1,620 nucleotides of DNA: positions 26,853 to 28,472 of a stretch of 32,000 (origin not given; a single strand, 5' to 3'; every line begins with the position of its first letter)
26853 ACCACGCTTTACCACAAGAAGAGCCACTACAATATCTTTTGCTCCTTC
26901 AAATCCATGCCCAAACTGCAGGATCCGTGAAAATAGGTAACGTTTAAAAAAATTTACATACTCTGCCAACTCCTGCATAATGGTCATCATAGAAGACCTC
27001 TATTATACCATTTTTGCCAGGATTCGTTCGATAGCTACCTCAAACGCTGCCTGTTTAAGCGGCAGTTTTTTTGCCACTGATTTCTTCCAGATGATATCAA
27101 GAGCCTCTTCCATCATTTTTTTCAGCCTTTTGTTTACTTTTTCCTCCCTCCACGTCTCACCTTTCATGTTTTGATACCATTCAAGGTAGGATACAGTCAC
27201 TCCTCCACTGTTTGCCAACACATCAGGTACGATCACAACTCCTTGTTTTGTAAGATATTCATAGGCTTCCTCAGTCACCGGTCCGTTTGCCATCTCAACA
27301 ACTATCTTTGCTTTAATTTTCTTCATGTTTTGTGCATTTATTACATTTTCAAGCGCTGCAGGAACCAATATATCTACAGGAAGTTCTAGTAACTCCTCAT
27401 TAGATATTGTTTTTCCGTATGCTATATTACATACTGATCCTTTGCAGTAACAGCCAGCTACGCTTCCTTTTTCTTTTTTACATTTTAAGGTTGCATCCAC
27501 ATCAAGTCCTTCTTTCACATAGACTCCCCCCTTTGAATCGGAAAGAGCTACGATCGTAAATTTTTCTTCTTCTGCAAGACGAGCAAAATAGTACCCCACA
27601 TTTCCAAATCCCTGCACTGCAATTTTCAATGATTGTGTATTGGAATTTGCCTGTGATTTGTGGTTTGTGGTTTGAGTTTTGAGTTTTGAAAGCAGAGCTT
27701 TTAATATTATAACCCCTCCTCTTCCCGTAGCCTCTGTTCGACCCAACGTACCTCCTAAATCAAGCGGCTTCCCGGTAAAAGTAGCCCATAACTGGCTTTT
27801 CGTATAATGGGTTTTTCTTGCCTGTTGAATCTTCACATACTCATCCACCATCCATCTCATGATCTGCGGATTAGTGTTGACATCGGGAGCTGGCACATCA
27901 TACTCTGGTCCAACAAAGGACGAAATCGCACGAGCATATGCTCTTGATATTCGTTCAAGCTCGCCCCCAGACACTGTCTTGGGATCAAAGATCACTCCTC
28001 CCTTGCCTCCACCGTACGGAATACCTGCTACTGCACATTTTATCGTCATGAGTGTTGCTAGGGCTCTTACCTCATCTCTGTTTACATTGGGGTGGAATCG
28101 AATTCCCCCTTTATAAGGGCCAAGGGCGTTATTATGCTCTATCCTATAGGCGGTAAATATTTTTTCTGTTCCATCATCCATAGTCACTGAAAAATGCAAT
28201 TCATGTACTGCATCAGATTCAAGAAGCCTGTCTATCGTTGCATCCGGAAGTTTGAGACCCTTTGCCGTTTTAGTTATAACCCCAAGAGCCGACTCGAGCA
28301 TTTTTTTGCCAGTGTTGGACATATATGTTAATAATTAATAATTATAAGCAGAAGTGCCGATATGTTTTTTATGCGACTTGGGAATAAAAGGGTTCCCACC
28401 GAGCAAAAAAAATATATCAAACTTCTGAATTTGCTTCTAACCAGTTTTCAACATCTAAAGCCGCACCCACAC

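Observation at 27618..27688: The same module family sits in-frame in glutamate dehydrogenase, next to five tandem heptads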

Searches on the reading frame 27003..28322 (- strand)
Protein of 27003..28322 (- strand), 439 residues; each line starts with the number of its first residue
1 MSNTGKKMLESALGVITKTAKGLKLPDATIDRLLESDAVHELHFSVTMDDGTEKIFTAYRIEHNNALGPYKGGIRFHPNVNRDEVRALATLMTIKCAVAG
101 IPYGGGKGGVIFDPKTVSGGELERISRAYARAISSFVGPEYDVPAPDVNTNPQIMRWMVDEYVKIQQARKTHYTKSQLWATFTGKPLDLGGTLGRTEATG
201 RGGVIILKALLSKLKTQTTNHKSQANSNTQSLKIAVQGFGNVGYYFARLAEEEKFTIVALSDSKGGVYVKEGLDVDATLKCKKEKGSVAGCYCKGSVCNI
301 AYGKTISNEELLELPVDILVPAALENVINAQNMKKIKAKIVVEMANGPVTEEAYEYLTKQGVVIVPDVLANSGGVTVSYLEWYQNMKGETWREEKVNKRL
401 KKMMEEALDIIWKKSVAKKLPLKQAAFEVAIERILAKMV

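Call 12: search_solved_structures(query=window:27003-28322:-, show_alignments=3)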
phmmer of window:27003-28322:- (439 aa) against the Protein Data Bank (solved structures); distinct sequences matched with E-value up to 0.001: 75 (the best 60 are shown).
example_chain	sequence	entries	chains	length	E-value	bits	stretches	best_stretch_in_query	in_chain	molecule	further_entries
8zmu_A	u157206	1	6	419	6e-108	364.7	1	11-436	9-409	Glutamate dehydrogenase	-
8znb_A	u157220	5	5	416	6.3e-108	364.6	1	12-436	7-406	Glutamate dehydrogenase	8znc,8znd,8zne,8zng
1euz_A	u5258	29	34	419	1.2e-107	363.7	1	11-436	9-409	GLUTAMATE DEHYDROGENASE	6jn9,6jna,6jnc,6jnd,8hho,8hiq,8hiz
1gtm_A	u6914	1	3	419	5.8e-107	361.5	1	16-438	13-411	GLUTAMATE DEHYDROGENASE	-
7mfm_A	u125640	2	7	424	7.2e-105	354.5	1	8-434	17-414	Glutamate dehydrogenase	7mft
3k8z_A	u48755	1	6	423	4.8e-103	348.6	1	8-434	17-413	NAD-specific glutamate dehydrogenase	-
8ysw_A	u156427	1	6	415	8.1e-103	347.8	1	17-434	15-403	Glutamate dehydrogenase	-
8i83_A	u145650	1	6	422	8.4e-103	347.7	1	16-434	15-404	Glutamate dehydrogenase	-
2tmg_A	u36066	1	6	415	1e-102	347.5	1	12-434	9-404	PROTEIN (GLUTAMATE DEHYDROGENASE)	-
3k92_A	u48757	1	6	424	1.1e-102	347.4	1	15-433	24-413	NAD-specific glutamate dehydrogenase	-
1b3b_A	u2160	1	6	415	1.5e-101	343.7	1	12-434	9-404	PROTEIN (GLUTAMATE DEHYDROGENASE)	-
1b26_A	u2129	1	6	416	2.5e-101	342.9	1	10-434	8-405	GLUTAMATE DEHYDROGENASE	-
1bvu_A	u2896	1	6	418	3.9e-100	339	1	12-436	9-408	PROTEIN (GLUTAMATE DEHYDROGENASE)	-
3aoe_A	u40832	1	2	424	3.2e-92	312.9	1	44-436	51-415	Glutamate dehydrogenase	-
3aog_A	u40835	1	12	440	3.6e-92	312.7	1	44-436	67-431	Glutamate dehydrogenase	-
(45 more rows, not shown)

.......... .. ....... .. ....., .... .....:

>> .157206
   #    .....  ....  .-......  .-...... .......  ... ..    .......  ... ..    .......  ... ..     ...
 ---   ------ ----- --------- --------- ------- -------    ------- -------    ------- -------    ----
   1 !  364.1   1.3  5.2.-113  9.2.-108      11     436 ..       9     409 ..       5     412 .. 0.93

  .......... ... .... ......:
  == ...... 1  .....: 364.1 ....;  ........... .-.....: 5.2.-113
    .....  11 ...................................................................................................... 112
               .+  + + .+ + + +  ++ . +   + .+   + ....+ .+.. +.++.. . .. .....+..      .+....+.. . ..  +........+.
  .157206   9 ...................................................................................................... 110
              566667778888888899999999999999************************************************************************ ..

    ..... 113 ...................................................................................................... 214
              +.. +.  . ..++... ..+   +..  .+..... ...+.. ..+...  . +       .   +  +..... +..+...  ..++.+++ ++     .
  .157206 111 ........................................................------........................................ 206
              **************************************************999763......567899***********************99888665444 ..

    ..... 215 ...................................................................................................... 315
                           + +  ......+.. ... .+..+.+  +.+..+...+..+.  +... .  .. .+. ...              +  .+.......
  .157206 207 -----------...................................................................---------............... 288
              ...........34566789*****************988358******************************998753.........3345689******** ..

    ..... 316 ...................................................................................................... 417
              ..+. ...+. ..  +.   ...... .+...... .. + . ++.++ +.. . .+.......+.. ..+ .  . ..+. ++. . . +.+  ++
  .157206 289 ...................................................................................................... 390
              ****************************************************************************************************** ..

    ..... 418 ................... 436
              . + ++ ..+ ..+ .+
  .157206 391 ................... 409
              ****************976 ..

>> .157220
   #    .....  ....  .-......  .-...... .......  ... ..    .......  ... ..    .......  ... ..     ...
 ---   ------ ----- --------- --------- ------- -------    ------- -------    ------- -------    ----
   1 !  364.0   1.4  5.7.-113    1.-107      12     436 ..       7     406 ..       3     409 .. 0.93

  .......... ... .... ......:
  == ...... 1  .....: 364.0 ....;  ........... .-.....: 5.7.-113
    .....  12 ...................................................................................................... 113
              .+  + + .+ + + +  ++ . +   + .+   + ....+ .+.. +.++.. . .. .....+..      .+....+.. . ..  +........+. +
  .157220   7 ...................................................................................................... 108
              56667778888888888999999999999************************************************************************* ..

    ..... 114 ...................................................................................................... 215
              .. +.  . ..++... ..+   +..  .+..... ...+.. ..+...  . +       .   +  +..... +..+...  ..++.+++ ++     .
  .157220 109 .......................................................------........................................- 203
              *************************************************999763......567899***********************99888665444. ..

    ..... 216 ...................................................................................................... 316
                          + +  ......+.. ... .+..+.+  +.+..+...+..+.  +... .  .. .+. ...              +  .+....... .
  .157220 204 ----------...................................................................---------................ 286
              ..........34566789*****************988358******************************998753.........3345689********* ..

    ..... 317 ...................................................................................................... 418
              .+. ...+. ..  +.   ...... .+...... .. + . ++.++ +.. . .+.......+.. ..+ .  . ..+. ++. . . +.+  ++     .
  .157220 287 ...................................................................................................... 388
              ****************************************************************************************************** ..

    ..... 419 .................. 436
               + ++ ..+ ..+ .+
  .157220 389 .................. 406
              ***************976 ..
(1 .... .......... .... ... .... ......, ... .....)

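Call 14: find_homologous_proteins(query=window:27003-28322:-, max_evalue=1e-50)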
Query window:27003-28322:- (439 aa): 8000 proteins with E <= 1e-50 among 8000 candidates; the best 120 are listed.
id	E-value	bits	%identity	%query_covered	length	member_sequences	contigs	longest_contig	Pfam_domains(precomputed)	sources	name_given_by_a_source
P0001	1.1e-289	978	100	100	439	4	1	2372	PF02812.24,PF00208.28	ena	-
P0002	1.0e-214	731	75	99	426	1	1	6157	PF02812.24,PF00208.28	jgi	-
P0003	7.9e-209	712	71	100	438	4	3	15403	PF02812.24,PF00208.28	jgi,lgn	jgi:glutamate dehydrogenase/leucine dehydrogenase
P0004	8.9e-203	692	70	99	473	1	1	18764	PF02812.24,PF00208.28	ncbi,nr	ncbi:Glu/Leu/Phe/Val dehydrogenase [Candidatus Roizmanbacteria bacterium]|nr:Glu/Leu/Phe/Val dehydro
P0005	1.2e-196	672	67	100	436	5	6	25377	PF02812.24,PF00208.28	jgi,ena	-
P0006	2.5e-196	671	69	98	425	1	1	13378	PF02812.24,PF00208.28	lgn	-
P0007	3.0e-195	667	69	99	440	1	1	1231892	PF02812.24,PF00208.28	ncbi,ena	-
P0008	3.6e-194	664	67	100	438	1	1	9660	PF02812.24,PF00208.28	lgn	-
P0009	2.7e-192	657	67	100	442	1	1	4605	PF02812.24,PF00208.28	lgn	-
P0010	4.2e-192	657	67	100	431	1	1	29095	PF02812.24,PF00208.28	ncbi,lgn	-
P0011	3.8e-191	654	66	100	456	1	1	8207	PF02812.24,PF00208.28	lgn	-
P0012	1.5e-190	652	69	99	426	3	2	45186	PF02812.24,PF05088.19,PF00208.28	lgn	-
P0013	2.3e-190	651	66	100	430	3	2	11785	PF02812.24,PF00208.28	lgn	-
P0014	3.8e-189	647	66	100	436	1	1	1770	PF02812.24,PF00208.28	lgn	-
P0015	8.0e-189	646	66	98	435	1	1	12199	PF02812.24,PF00208.28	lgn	-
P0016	1.4e-188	645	67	100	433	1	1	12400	PF02812.24,PF00208.28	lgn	-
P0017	2.5e-188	644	67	99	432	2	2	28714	PF02812.24,PF05088.19,PF00208.28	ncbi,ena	-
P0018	2.5e-188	644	67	97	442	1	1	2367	PF02812.24,PF00208.28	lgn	-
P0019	4.5e-188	644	67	100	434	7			PF02812.24,PF00208.28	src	-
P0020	6.7e-188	643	66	100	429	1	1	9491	PF02812.24,PF00208.28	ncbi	-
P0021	7.5e-188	643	67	99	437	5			PF02812.24,PF05088.19,PF00208.28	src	-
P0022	9.8e-188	642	63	100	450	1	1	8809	PF02812.24,PF00208.28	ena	-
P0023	1.2e-187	642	69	100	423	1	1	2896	PF02812.24,PF00208.28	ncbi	-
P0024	1.9e-187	641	67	98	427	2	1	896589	PF02812.24,PF00208.28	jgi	-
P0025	3.4e-187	641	66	100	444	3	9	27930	PF02812.24,PF00208.28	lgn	-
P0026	4.1e-187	640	65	98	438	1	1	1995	PF02812.24,PF00208.28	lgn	-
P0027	4.2e-187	640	65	98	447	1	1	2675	PF02812.24,PF00208.28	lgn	-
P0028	5.7e-187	640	66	100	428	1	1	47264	PF02812.24,PF00208.28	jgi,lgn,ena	-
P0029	2.1e-186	638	64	100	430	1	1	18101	PF02812.24,PF05088.19,PF00208.28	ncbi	-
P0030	2.4e-186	638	66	98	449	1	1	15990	PF02812.24,PF02826.26,PF00208.28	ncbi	-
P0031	4.2e-186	637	65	100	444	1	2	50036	PF02812.24,PF00208.28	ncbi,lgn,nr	ncbi:Glu/Leu/Phe/Val dehydrogenase [Candidatus Roizmanbacteria bacterium]|nr:Glu/Leu/Phe/Val dehydro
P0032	3.4e-185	634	65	100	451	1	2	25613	PF02812.24,PF00208.28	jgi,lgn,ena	jgi:glutamate dehydrogenase/leucine dehydrogenase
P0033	2.9e-184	631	64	98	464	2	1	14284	PF02812.24,PF00208.28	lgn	-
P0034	4.1e-184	631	64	99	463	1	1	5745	PF02812.24,PF00208.28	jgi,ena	-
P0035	4.2e-184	630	64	100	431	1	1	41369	PF02812.24,PF00208.28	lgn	-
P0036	6.1e-184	630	66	100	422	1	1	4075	PF02812.24,PF00208.28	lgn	-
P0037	1.0e-183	629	67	98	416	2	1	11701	PF02812.24,PF00208.28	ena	-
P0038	3.0e-183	628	64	98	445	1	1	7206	PF02812.24,PF00208.28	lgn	-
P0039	1.6e-182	625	65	99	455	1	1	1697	PF02812.24,PF00208.28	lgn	-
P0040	1.7e-182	625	63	100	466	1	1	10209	PF02812.24,PF00208.28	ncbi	-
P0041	2.4e-182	625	66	99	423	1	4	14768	PF02812.24,PF00208.28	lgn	-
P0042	2.6e-182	625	64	98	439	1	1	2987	PF02812.24,PF00208.28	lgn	-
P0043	5.5e-182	623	65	98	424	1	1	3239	PF02812.24,PF00208.28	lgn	-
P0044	7.4e-182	623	65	99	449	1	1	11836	PF02812.24,PF00208.28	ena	-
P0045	8.8e-182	623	60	100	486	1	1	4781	PF02812.24,PF05088.19,PF00208.28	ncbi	-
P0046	1.2e-181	622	64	98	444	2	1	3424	PF02812.24,PF00208.28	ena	-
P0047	1.3e-181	622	65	99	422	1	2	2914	PF02812.24,PF00208.28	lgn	-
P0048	1.6e-181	622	63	100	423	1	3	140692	PF02812.24,PF00208.28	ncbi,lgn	-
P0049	2.6e-181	621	65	100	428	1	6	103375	PF02812.24,PF00208.28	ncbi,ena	ncbi:MAG: Glu/Leu/Phe/Val dehydrogenase [Patescibacteria group bacterium]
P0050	4.1e-181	621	66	98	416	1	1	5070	PF02812.24,PF00208.28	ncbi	-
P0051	4.2e-181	621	64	100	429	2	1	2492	PF02812.24,PF00208.28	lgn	-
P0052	4.5e-181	620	64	100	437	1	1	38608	PF02812.24,PF00208.28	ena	-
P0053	5.9e-181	620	65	99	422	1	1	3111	PF02812.24,PF00208.28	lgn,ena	-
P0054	8.8e-181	620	61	100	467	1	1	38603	PF02812.24,PF02826.26,PF00208.28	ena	-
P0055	1.2e-180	619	64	100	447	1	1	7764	PF02812.24,PF02826.26,PF00208.28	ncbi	ncbi:MAG: Glu/Leu/Phe/Val family dehydrogenase [Microgenomates group bacterium]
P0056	1.3e-180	619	62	100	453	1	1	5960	PF02812.24,PF02826.26,PF00208.28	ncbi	-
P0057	1.4e-180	619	65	100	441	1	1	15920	PF02812.24,PF00208.28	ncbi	-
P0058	1.6e-180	619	65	98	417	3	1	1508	PF02812.24,PF00208.28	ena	-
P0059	2.2e-180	618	65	99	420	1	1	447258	PF02812.24,PF00208.28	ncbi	-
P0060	3.4e-180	618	65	99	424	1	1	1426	PF02812.24,PF00208.28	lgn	-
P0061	5.2e-180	617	62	99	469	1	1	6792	PF02812.24,PF00208.28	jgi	jgi:glutamate dehydrogenase/leucine dehydrogenase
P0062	5.8e-180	617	64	100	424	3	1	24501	PF02812.24,PF00208.28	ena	-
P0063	6.6e-180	617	62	99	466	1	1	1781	PF02812.24,PF00208.28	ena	-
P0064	6.9e-180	617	65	99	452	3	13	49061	PF02812.24,PF00208.28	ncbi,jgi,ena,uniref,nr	ncbi:hypothetical protein A3A46_00920 [Candidatus Roizmanbacteria bacterium RIFCSPLOWO2_01_FULL_37_1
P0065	7.9e-180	616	63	100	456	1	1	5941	PF02812.24,PF00208.28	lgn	-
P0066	8.8e-180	616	65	99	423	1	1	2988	PF02812.24,PF00208.28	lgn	-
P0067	1.1e-179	616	63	99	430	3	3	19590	PF02812.24,PF00208.28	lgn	-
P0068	1.7e-179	615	65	98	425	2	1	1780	PF02812.24,PF00208.28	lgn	-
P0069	1.8e-179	615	65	100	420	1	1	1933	PF02812.24,PF00208.28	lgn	-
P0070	2.7e-179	615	65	98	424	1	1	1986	PF02812.24,PF00208.28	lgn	-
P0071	2.9e-179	615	64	100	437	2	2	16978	PF02812.24,PF00208.28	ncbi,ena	-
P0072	3.0e-179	614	63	100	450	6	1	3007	PF02812.24,PF00208.28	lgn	-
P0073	3.9e-179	614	64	99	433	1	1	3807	PF02812.24,PF00208.28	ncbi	-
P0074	5.0e-179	614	65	98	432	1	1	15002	PF02812.24,PF00208.28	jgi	-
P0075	5.8e-179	614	62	99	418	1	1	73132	PF02812.24,PF00208.28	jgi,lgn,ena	-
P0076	6.1e-179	613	64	98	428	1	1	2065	PF02812.24,PF00208.28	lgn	-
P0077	7.7e-179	613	64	100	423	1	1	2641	PF02812.24,PF00208.28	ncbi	-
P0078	1.2e-178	612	61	99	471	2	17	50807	PF02812.24,PF00208.28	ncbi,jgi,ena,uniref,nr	ncbi:hypothetical protein A3C98_03975 [Candidatus Roizmanbacteria bacterium RIFCSPHIGHO2_02_FULL_37_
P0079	1.2e-178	612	63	99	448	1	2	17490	PF02812.24,PF00208.28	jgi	jgi:glutamate dehydrogenase/leucine dehydrogenase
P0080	1.3e-178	612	63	98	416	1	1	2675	PF02812.24,PF00208.28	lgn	-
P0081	1.5e-178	612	63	100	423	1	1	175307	PF02812.24,PF00208.28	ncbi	-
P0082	1.5e-178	612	63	99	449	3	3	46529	PF02812.24,PF00208.28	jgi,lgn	jgi:glutamate dehydrogenase/leucine dehydrogenase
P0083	1.7e-178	612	66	98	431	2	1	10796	PF02812.24,PF00208.28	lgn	-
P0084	1.9e-178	612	65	99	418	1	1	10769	PF02812.24,PF00208.28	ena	-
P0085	2.4e-178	612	65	99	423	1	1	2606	PF02812.24,PF00208.28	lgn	-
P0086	3.2e-178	611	66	100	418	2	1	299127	PF02812.24,PF00208.28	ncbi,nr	ncbi:MAG: Glu/Leu/Phe/Val dehydrogenase [Microgenomates group bacterium]|nr:Glu/Leu/Phe/Val dehydrog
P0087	3.2e-178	611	59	100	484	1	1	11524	PF02812.24,PF00208.28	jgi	-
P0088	3.3e-178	611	65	98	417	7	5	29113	PF02812.24,PF00208.28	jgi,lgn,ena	-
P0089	3.6e-178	611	65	99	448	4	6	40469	PF02812.24,PF00208.28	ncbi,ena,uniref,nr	ncbi:hypothetical protein A2774_05990 [Candidatus Roizmanbacteria bacterium RIFCSPHIGHO2_01_FULL_39_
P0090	5.3e-178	610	64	98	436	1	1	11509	PF02812.24,PF00208.28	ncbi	-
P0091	5.5e-178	610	64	100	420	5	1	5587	PF02812.24,PF00208.28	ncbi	-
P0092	5.8e-178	610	65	98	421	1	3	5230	PF02812.24,PF00208.28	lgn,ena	-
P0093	7.8e-178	610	63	99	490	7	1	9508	PF02812.24,PF00208.28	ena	-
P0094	1.1e-177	609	64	100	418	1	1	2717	PF02812.24,PF00208.28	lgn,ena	-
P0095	1.2e-177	609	64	98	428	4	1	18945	PF02812.24,PF00208.28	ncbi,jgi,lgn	-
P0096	1.4e-177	609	65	98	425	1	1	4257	PF02812.24,PF00208.28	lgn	-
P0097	1.5e-177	609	65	100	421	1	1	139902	PF02812.24,PF00208.28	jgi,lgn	jgi:glutamate dehydrogenase/leucine dehydrogenase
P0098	1.7e-177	609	62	100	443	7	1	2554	PF02812.24,PF00208.28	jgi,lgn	jgi:glutamate dehydrogenase/leucine dehydrogenase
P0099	2.0e-177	608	65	98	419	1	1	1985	PF02812.24,PF00208.28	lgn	-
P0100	2.4e-177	608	64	98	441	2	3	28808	PF02812.24,PF00208.28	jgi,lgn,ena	-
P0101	2.5e-177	608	64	99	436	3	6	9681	PF02812.24,PF00208.28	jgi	-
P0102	2.7e-177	608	64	99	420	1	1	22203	PF02812.24,PF00208.28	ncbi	-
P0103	2.8e-177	608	64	98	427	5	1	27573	PF02812.24,PF00208.28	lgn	-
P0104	3.0e-177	608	63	99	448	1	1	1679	PF02812.24,PF00208.28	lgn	-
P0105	3.0e-177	608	61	100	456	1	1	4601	PF02812.24,PF00208.28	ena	-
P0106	3.1e-177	608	63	99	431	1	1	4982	PF02812.24,PF05088.19,PF00208.28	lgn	-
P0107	3.2e-177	608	63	98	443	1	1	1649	PF02812.24,PF00208.28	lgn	-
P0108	3.4e-177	608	64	100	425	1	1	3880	PF02812.24,PF00208.28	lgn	-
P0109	3.6e-177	608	64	100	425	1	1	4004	PF02812.24,PF00208.28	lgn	-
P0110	4.2e-177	607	63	100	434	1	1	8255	PF02812.24,PF00208.28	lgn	-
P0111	4.2e-177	607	64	99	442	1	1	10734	PF02812.24,PF00208.28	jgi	-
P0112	4.4e-177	607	62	100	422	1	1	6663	PF02812.24,PF00208.28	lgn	-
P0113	4.6e-177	607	64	98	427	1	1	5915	PF02812.24,PF00208.28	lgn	-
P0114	5.0e-177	607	64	98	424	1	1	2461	PF02812.24,PF00208.28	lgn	-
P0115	5.0e-177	607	63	98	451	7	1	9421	PF02812.24,PF00208.28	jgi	jgi:glutamate dehydrogenase/leucine dehydrogenase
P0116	5.8e-177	607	61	99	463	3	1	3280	PF02812.24,PF00208.28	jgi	jgi:glutamate dehydrogenase/leucine dehydrogenase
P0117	6.5e-177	607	64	100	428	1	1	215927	PF02812.24,PF00208.28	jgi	jgi:glutamate dehydrogenase/leucine dehydrogenase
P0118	7.7e-177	607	63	99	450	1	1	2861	PF02812.24,PF00208.28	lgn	-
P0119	8.0e-177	606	63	100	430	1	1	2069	PF02812.24,PF00208.28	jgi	-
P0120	8.1e-177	606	63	100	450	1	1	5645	PF02812.24,PF00208.28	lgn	-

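Call 25: find_encoding_contigs(protein=P0002, flank=3000, max_places=2)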
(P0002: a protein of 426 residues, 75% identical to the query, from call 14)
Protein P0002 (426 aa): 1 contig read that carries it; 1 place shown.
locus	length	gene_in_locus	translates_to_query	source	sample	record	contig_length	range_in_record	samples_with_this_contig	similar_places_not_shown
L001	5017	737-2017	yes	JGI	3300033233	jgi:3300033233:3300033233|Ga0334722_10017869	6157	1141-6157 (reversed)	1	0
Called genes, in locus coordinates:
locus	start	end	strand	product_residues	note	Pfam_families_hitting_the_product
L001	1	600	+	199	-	?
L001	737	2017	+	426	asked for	PF02812:ELFV_dehydrog_N, PF00208:ELFV_dehydrog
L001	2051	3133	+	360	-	PF23473:LysM3_LYK4_5 (faint), PF01476:LysM, PF01551:Peptidase_M23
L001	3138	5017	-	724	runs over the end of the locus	-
